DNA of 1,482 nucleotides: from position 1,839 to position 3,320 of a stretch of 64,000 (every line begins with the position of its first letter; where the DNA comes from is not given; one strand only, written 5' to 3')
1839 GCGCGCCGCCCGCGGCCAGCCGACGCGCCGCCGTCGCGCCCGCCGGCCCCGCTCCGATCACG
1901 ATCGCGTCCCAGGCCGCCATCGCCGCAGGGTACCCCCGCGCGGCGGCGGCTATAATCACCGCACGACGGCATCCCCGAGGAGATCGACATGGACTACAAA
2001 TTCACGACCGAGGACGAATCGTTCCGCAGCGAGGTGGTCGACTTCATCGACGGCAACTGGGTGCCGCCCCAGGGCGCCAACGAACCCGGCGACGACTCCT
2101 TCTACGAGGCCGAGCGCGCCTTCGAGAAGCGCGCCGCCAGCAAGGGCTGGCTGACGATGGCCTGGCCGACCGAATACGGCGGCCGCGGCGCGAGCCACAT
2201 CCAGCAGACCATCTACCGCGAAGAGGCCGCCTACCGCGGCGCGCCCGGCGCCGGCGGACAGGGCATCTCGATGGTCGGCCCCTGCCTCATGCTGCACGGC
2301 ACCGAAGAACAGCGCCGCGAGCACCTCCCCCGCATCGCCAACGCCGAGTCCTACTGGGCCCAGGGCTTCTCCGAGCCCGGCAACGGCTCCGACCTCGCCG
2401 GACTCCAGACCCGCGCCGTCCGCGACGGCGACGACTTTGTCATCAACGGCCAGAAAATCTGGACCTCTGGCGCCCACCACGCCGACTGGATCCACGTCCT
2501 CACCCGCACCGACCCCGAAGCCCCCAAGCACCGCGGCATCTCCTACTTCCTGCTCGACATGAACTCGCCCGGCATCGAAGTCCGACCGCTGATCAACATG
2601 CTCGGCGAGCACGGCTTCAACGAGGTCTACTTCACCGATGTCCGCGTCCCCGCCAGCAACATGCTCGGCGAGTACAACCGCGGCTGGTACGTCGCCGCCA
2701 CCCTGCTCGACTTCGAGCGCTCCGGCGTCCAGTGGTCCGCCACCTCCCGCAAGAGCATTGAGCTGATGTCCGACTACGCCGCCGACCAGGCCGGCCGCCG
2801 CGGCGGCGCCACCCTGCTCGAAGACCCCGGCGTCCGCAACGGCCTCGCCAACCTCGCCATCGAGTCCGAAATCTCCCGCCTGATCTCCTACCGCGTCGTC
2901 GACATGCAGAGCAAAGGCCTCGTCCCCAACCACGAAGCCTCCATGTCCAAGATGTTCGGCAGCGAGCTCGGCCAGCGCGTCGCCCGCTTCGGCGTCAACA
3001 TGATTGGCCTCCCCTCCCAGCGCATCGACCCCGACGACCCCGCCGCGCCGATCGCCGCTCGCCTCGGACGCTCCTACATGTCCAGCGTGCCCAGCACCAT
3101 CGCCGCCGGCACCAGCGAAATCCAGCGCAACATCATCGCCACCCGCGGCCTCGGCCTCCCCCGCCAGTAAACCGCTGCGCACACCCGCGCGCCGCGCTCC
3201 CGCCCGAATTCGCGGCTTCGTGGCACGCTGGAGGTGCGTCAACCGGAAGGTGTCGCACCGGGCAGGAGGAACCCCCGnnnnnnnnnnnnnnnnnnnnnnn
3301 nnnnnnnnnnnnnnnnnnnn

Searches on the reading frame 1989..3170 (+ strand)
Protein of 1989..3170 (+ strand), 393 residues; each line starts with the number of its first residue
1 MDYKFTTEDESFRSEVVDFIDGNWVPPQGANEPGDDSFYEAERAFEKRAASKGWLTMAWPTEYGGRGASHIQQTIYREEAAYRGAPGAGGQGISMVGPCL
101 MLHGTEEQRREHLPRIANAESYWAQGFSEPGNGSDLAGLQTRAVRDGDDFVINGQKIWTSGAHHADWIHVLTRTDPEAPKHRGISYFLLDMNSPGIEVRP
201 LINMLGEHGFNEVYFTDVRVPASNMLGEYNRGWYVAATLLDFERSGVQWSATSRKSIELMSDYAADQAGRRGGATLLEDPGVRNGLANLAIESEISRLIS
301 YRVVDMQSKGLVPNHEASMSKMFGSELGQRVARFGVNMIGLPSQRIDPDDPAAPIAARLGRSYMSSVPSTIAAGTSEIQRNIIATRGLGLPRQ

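Call 63: search_protein_families(library=pfam, proteins=[window:1989-3170:+], max_evalue=0.00001)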
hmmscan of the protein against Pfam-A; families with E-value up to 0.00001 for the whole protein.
window:1989-3170:+ (393 aa): 3 families
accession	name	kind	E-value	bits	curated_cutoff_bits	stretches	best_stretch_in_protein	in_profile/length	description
PF02770.24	Acyl-CoA_dh_M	-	3.6e-23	82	33.3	1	124-218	1-97/97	Acyl-CoA dehydrogenase, middle domain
PF00441.29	Acyl-CoA_dh_1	-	6.2e-23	82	22.4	1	230-387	1-149/150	Acyl-CoA dehydrogenase, C-terminal domain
PF02771.21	Acyl-CoA_dh_N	-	9.2e-17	61.9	22.9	1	6-120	1-113/113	Acyl-CoA dehydrogenase, N-terminal domain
